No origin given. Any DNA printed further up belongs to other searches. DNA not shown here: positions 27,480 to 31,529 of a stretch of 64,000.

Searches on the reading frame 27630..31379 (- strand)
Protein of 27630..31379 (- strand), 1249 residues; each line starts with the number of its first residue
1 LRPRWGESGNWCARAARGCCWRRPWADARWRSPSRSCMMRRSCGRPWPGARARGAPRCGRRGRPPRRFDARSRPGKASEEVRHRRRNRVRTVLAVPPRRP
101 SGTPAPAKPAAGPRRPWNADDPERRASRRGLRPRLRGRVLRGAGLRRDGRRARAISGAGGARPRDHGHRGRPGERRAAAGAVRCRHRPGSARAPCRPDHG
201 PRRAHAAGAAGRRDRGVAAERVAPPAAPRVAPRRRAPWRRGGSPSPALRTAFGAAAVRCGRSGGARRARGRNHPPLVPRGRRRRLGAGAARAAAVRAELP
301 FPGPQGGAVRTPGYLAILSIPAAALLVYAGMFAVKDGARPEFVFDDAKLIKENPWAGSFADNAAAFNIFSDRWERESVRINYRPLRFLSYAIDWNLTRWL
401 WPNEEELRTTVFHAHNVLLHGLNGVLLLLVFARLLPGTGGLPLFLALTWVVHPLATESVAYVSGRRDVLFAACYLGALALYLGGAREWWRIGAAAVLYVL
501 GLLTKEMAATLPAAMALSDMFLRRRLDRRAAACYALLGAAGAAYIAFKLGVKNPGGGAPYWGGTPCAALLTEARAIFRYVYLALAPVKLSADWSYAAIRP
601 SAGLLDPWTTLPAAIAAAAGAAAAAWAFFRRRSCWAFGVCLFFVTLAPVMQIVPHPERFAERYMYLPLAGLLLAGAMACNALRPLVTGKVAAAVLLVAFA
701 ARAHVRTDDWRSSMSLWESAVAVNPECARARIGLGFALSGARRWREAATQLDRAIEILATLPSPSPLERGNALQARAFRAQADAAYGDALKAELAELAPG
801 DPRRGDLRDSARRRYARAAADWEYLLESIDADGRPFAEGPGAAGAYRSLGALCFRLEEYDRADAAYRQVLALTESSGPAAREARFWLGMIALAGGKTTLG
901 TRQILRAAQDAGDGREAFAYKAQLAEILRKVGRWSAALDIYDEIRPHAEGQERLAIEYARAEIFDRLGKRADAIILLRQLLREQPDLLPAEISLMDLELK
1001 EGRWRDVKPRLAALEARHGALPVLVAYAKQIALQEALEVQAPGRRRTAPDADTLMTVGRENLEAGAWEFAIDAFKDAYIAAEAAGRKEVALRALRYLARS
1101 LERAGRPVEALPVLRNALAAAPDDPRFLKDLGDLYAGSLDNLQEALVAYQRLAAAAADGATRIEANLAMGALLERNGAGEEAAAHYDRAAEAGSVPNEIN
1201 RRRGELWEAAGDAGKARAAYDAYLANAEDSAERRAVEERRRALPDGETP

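Call 44: search_protein_families(library=pfam, proteins=[window:27630-31379:-], max_evalue=0.001)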
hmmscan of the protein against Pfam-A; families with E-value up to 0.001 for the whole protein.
window:27630-31379:- (1249 aa): 8 families
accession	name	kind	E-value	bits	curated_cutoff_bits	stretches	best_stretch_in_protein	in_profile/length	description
PF13424.12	TPR_12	-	5.4e-11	43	30.1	0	1063-1122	15-76/77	Tetratricopeptide repeat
PF13428.12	TPR_14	-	2e-10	40.7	23.5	1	1092-1134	2-44/44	Tetratricopeptide repeat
PF13432.12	TPR_16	-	4.4e-09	37.1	32.7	3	855-914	9-63/65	Tetratricopeptide repeat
PF24575.1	TPR_Slam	-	5.1e-06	27.3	35.2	0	938-994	35-87/104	Surface lipoprotein assembly modifier, N-terminal TPR repeats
PF07719.23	TPR_2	-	7.5e-06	26.1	27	0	844-873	2-31/34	Tetratricopeptide repeat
PF13176.12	TPR_7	-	2.8e-05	24.3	27.9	0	923-943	4-24/36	Tetratricopeptide repeat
PF14559.12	TPR_19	-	7.4e-05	23.4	25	1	1104-1159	4-58/68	Tetratricopeptide repeat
PF00515.34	TPR_1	-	0.00013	22.1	27.8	0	845-872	3-30/34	Tetratricopeptide repeat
